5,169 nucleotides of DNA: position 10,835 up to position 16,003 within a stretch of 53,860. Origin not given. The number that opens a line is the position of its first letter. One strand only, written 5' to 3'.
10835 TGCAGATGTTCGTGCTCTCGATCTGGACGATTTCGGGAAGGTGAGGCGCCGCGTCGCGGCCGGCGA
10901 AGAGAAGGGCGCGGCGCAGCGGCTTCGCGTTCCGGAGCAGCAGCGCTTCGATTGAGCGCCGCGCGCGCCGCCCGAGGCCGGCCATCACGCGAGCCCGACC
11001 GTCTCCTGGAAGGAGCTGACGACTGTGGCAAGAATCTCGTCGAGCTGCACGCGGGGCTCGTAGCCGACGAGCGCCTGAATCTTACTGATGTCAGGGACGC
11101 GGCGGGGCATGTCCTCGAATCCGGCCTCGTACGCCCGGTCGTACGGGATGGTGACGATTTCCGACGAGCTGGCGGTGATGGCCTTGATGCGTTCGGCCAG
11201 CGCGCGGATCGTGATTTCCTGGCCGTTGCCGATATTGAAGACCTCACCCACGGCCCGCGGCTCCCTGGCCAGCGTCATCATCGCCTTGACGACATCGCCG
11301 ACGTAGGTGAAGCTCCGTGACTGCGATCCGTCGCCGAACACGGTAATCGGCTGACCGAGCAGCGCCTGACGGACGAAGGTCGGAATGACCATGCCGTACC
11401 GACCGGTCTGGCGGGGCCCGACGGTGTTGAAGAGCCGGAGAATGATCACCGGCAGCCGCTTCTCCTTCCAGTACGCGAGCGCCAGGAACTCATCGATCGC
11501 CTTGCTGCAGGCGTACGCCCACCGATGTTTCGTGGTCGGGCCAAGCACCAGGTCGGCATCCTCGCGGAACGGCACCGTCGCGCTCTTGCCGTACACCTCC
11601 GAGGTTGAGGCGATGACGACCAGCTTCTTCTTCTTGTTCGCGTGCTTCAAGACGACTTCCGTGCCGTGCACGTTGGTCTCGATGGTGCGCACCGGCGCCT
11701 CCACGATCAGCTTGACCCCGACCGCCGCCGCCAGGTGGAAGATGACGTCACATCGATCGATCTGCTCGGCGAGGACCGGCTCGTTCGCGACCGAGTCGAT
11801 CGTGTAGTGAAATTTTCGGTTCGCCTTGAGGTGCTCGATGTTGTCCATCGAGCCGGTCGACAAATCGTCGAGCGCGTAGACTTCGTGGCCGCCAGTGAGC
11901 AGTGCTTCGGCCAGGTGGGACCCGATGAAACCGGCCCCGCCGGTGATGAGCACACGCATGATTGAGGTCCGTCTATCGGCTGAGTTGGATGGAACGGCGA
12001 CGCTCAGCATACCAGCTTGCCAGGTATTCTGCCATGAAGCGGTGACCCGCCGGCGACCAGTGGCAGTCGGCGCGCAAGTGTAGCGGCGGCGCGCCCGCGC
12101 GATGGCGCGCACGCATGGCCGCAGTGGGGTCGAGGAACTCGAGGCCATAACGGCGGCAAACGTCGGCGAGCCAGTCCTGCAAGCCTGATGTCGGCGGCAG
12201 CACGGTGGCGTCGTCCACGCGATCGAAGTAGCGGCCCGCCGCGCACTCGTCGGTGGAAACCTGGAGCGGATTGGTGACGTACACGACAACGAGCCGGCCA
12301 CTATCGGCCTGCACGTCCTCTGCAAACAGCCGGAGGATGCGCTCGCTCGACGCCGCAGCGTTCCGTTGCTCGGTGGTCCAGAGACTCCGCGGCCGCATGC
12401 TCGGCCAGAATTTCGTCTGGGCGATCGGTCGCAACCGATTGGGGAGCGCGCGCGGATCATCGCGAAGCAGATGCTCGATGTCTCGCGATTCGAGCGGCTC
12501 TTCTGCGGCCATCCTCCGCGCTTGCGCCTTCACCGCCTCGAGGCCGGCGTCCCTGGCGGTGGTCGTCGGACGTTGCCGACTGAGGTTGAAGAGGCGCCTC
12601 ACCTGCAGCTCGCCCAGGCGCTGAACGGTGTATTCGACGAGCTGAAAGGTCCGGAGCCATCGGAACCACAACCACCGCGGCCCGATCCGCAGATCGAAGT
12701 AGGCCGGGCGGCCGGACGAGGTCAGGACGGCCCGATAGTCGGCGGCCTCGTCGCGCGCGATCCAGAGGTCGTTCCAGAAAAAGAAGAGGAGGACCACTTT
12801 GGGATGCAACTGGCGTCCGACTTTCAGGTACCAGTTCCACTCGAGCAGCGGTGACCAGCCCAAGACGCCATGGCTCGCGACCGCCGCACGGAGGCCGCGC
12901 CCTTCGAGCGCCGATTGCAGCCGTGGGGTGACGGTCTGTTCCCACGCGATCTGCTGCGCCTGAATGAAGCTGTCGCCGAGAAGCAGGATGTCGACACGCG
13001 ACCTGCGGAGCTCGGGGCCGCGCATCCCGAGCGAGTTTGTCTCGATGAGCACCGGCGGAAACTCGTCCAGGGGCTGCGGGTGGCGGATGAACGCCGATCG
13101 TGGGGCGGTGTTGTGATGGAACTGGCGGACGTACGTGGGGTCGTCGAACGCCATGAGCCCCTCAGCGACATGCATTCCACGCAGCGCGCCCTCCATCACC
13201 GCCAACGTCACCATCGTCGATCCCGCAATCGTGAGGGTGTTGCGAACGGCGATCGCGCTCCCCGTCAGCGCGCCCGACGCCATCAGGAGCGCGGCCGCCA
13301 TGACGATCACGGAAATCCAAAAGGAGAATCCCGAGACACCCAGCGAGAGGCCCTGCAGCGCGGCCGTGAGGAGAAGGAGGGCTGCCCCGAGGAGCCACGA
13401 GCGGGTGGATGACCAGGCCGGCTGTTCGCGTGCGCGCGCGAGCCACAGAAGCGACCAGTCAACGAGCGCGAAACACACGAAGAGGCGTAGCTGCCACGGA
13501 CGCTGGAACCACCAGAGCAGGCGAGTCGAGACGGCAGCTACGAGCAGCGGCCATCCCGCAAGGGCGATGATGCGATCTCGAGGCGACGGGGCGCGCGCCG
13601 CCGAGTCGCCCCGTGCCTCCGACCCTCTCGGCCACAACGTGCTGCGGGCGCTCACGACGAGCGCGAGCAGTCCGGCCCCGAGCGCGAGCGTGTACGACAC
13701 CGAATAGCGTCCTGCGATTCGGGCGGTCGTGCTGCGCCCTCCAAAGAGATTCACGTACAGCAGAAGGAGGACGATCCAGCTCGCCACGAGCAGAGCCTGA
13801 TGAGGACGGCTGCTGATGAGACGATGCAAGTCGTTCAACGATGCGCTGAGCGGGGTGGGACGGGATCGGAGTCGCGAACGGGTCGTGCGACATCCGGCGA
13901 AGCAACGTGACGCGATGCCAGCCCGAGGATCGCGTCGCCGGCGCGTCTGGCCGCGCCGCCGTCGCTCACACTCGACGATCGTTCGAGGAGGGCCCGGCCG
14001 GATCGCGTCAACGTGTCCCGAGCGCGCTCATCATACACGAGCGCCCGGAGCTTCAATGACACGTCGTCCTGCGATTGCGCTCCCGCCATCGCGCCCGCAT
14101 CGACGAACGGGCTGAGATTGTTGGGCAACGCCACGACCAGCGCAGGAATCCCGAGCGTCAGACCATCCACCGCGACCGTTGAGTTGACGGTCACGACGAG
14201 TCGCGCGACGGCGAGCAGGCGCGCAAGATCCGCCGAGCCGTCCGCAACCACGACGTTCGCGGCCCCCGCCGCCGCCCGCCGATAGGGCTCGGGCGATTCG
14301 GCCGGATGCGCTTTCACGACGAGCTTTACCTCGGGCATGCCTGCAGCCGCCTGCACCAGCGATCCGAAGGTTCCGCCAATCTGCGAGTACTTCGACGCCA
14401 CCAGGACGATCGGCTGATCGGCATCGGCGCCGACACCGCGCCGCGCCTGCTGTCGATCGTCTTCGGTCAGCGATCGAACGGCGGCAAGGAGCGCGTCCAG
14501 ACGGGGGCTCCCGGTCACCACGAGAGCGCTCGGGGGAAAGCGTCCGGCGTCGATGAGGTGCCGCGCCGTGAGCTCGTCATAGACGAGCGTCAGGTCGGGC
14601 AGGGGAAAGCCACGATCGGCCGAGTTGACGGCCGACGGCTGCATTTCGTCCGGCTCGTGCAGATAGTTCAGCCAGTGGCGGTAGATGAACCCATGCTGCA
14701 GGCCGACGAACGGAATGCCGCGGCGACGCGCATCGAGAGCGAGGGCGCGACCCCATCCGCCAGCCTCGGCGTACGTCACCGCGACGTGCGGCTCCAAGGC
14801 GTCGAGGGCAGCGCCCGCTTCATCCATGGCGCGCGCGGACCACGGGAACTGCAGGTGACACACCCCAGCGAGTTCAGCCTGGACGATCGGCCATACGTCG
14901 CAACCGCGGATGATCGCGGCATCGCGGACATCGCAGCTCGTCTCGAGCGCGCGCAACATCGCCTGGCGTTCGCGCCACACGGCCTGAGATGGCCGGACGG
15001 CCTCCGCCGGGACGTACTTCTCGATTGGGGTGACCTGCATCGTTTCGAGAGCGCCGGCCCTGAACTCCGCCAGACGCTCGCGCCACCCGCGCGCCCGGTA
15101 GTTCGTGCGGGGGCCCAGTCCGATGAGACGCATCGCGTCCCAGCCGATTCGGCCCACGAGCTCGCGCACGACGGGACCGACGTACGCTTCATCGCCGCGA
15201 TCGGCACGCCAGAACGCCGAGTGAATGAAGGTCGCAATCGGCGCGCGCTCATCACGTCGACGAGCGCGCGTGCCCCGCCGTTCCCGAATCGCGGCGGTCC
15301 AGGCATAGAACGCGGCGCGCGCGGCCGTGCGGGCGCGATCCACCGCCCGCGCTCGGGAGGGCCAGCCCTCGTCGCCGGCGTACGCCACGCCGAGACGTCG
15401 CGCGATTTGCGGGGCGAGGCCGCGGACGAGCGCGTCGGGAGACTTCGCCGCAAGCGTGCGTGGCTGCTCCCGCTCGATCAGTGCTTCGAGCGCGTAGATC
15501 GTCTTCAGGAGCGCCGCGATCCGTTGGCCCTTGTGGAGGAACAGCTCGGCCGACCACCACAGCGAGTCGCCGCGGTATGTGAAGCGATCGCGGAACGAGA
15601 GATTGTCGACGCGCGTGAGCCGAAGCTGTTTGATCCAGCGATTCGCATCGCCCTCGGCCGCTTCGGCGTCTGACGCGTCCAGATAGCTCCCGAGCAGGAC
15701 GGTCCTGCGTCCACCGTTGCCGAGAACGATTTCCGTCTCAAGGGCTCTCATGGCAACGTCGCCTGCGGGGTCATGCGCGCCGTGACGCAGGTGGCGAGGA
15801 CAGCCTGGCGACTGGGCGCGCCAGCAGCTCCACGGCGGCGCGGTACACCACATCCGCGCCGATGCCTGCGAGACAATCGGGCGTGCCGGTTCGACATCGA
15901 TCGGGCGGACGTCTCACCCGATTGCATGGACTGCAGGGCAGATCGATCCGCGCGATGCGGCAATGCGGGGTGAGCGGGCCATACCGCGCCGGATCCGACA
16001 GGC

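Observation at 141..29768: Glycosylation island with four Dpm1/GtrB-type lipid-sugar synthases matched by four GT-C membrane transferases, and no recognisable Wzy/Wzz/Wza or ABC exporter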

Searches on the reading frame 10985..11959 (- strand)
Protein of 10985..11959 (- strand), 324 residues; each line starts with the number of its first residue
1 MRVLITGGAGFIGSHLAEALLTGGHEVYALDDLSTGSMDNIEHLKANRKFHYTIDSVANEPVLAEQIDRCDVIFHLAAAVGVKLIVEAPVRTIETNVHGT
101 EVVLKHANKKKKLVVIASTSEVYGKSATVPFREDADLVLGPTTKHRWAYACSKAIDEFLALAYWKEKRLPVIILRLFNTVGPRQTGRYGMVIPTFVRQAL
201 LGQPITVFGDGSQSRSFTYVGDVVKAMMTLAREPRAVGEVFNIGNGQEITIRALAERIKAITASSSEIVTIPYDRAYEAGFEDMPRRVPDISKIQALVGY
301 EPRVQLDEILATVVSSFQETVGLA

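Call 55: search_solved_structures(query=window:10985-11959:-, max_evalue=1e-20)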
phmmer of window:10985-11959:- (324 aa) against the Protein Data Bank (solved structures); distinct sequences matched with E-value up to 1e-20: 52.
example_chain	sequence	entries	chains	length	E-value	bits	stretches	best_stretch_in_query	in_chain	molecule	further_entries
4lk3_A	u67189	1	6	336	1.5e-54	188.4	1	2-319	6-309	UDP-glucuronic acid decarboxylase 1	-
4gll_A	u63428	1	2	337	7.4e-54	186.1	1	2-318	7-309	UDP-glucuronic acid decarboxylase 1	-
2b69_A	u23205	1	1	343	7.9e-54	186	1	2-318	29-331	UDP-glucuronate decarboxylase 1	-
4m55_A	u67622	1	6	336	1e-53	185.6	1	2-319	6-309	UDP-glucuronic acid decarboxylase 1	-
8vr2_A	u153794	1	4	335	8.4e-45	156.3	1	2-311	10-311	NAD-dependent epimerase/dehydratase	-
6wjb_A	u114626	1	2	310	4.7e-43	150.6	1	2-263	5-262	NAD-dependent epimerase/dehydratase family protein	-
6wj9_A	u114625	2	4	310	2.2e-42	148.4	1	2-263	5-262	NAD-dependent epimerase/dehydratase family protein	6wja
4zrm_A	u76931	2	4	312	1.5e-40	142.4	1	1-321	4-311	UDP-glucose 4-epimerase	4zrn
3slg_A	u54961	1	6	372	4.5e-37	130.9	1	2-318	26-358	PbgP3 protein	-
6bwl_A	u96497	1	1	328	4.8e-37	130.9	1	1-308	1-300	Pal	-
6zl6_A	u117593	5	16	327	4.9e-36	127.5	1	1-310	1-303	Epimerase domain-containing protein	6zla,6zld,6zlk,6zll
6zlj_A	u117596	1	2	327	1.5e-35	126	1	1-310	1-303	Epimerase domain-containing protein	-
9v5h_G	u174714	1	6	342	7.4e-35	123.7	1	1-323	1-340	Bifunctional polymyxin resistance protein ArnA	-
2bll_A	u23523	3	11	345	7.7e-35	123.6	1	1-323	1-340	PROTEIN YFBG | UDP-4-amino-4-deoxy-L-arabinose formyltransferase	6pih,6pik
1u9j_A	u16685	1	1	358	2.7e-34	121.8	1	2-323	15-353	Hypothetical protein yfbG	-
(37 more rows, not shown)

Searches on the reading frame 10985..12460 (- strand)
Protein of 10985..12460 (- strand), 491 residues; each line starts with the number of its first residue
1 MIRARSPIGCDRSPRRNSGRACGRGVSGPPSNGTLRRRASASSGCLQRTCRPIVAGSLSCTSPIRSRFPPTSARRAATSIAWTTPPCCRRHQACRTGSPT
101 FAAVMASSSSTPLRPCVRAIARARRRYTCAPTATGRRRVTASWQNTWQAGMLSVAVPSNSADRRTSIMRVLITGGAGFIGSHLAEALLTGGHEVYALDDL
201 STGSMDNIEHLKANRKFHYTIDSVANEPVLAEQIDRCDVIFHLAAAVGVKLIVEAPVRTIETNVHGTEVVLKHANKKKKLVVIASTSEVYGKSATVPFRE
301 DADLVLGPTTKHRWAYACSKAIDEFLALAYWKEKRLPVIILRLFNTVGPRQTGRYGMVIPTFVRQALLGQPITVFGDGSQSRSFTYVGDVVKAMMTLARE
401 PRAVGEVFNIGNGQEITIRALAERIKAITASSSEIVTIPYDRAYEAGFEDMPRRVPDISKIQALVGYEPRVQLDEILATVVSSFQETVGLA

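Call 4: search_protein_families(library=pfam, proteins=[window:10985-12460:-], max_evalue=0.01)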
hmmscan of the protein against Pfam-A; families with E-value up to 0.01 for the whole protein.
window:10985-12460:- (491 aa): 8 families
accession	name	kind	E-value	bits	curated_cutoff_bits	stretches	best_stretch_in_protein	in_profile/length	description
PF16363.11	GDP_Man_Dehyd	-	1.6e-58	199.2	27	1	171-478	1-330/332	GDP-mannose 4,6 dehydratase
PF01370.27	Epimerase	-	2.6e-57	194.4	20.9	1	170-411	1-240/240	NAD dependent epimerase/dehydratase family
PF02719.21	Polysacc_synt_2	-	3.2e-19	69.7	20.2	2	170-286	1-128/293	Polysaccharide biosynthesis protein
PF01073.25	3Beta_HSD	-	2.5e-17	63.3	22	1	171-398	1-229/280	3-beta hydroxysteroid dehydrogenase/isomerase family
PF07993.18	NAD_binding_4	-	8.2e-15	55.1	20.1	1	231-355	83-216/258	Male sterility protein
PF04321.23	RmlD_sub_bind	-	1.5e-11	44.3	27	1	168-439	1-242/287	RmlD substrate binding domain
PF02737.24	3HCDH_N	-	0.0012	19.2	22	1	175-274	6-104/180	3-hydroxyacyl-CoA dehydrogenase, NAD binding domain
PF00106.31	adh_short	-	0.0061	16.5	26.6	0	170-225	3-59/195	short chain dehydrogenase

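Call 7: search_protein_families(library=ncbifam, proteins=[window:10985-12460:-], max_evalue=0.001)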
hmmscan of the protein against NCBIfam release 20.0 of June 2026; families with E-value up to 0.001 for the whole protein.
window:10985-12460:- (491 aa): 33 families (the best 25 are shown)
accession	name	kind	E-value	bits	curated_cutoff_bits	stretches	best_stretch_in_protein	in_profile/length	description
TIGR04180.1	EDH_00030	hypoth_equivalog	4.7e-56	190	475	1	170-471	1-296/297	NAD-dependent 4,6-dehydratase LegB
NF008872.0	PRK11908.1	equivalog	2.9e-51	174.6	294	1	168-488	2-339/349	bifunctional UDP-4-keto-pentose/UDP-xylose synthase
NF005998.1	PRK08125.1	equivalog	3.1e-41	141.5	777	1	163-482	311-647/649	bifunctional UDP-4-amino-4-deoxy-L-arabinose formyltransferase/UDP-glucuronic acid oxidase ArnA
TIGR01181.1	dTDP_gluc_dehyt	equivalog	1.2e-40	139.6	365.1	1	169-484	1-311/321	dTDP-glucose 4,6-dehydratase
TIGR01179.1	galE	equivalog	1.8e-36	125.6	262.3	1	169-480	1-321/332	UDP-glucose 4-epimerase GalE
TIGR02197.1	heptose_epim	equivalog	1.5e-30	106.4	274.6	1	170-476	1-305/316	ADP-glyceromanno-heptose 6-epimerase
NF011728.1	PRK15181.1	equivalog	1.9e-24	86.4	760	1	168-479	16-332/348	Vi polysaccharide biosynthesis UDP-N-acetylglucosaminuronic acid C-4 epimerase TviC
NF007490.0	PRK10084.1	subfamily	3.2e-23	82.3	649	1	168-431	1-286/361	dTDP-glucose 4,6-dehydratase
NF007582.0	PRK10217.1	equivalog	2e-22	79.8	698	1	168-416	2-257/355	dTDP-glucose 4,6-dehydratase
TIGR03466.1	HpnA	hypoth_equivalog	2.1e-21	76.2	367.65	1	168-476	1-285/327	hopanoid-associated sugar epimerase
NF042422.1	oxyalk_red_OleD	equivalog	3e-20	72.9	580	1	168-447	1-268/329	2-alkyl-3-oxoalkanoate reductase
TIGR02622.1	CDP_4_6_dhtase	equivalog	3e-18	66.1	278.45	1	169-485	6-331/352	CDP-glucose 4,6-dehydratase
NF007956.0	PRK10675.1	subfamily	1.1e-17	64.2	394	1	168-357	1-191/338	UDP-glucose 4-epimerase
NF047922.1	GDPFucSynFcl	equivalog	1.4e-17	64.1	500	1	235-486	52-303/308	GDP-L-fucose synthase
NF043036.1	ErythonDh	equivalog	3.2e-15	56.2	325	1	168-342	1-175/321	D-erythronate dehydrogenase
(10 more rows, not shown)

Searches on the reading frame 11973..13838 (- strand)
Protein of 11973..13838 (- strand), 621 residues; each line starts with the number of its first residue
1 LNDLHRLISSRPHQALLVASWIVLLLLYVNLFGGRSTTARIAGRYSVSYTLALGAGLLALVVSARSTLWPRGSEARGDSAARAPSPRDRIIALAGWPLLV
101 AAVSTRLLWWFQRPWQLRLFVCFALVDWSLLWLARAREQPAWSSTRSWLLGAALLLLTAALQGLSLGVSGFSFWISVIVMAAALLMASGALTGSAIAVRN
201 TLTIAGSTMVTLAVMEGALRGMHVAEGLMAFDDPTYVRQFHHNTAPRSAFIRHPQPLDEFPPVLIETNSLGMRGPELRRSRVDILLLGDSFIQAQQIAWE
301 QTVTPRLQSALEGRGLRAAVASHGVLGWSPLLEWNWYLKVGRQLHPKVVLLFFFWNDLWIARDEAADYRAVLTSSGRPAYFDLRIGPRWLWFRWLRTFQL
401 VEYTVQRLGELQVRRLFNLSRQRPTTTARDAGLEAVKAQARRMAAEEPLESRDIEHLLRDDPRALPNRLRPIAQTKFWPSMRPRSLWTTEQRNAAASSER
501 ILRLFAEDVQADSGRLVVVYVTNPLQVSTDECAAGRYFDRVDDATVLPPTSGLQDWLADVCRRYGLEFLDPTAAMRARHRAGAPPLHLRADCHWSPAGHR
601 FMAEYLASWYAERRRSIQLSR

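Call 4: search_protein_families(library=pfam, proteins=[window:11973-13838:-], max_evalue=0.01)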
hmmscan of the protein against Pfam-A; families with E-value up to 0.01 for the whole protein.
window:11973-13838:- (621 aa): 2 families
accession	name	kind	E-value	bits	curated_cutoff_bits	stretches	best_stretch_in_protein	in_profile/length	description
PF13472.12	Lipase_GDSL_2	-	4.5e-10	40.8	32.9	2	287-469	2-164/178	GDSL-like Lipase/Acylhydrolase family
PF16822.11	ALGX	-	4.6e-07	30.2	26.5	1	490-613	20-133/268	SGNH hydrolase-like domain, acetyltransferase AlgX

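Call 7: search_protein_families(library=ncbifam, proteins=[window:11973-13838:-], max_evalue=0.001)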
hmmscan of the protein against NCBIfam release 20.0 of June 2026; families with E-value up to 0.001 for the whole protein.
window:11973-13838:- (621 aa): 0 families

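Call 80: search_protein_families(library=pfam, proteins=[window:11973-13838:-], max_evalue=0.1)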
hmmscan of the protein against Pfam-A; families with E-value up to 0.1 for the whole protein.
window:11973-13838:- (621 aa): 2 families
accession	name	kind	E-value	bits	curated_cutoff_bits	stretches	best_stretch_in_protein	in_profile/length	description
PF13472.12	Lipase_GDSL_2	-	4.5e-10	40.8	32.9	2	287-469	2-164/178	GDSL-like Lipase/Acylhydrolase family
PF16822.11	ALGX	-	4.6e-07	30.2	26.5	1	490-613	20-133/268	SGNH hydrolase-like domain, acetyltransferase AlgX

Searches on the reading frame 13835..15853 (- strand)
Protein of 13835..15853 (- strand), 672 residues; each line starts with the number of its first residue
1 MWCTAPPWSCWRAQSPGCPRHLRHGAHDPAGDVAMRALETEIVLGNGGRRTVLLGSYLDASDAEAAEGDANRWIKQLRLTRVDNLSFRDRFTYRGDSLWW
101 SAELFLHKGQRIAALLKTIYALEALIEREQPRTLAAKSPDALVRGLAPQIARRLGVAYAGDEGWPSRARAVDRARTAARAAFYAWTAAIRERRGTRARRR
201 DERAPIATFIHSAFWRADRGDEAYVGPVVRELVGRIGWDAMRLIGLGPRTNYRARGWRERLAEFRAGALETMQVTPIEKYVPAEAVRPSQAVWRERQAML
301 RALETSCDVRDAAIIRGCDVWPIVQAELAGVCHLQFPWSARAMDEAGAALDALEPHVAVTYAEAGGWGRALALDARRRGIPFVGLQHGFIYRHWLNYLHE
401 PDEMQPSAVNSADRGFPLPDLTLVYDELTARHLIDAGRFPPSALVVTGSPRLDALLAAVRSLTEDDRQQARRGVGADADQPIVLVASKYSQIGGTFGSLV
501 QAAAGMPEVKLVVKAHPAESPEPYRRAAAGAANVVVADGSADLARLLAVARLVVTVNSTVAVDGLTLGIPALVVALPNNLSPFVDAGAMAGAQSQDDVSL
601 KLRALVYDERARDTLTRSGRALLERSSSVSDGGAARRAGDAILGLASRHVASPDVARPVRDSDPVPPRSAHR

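Call 4: search_protein_families(library=pfam, proteins=[window:13835-15853:-], max_evalue=0.01)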
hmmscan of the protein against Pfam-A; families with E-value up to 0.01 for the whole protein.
window:13835-15853:- (672 aa): 2 families
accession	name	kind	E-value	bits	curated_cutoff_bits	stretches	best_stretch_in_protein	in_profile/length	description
PF02350.25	Epimerase_2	-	0.00038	19.9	30.6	1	420-574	124-284/347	UDP-N-acetylglucosamine 2-epimerase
PF20471.4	DUF6716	-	0.00051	19.5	27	1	526-574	232-283/342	Putative glycosyltransferase (DUF6716)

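Call 7: search_protein_families(library=ncbifam, proteins=[window:13835-15853:-], max_evalue=0.001)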
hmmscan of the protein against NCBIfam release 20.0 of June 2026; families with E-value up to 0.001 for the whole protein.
window:13835-15853:- (672 aa): 3 families
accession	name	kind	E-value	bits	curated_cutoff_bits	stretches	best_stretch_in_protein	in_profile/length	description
TIGR04326.1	O_ant_LIC13510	subfamily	2.3e-16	59.3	250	1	264-603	243-575/602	TIGR04326 family surface carbohydrate biosynthesis protein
TIGR04396.2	surf_polysacc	subfamily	4.9e-12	45.7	125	1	504-649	219-366/427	surface carbohydrate biosynthesis protein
NF046086.1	BFO_1060_trans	domain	1.1e-08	34.6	200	1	499-644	211-362/365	BFO_1060 family glycosyltransferase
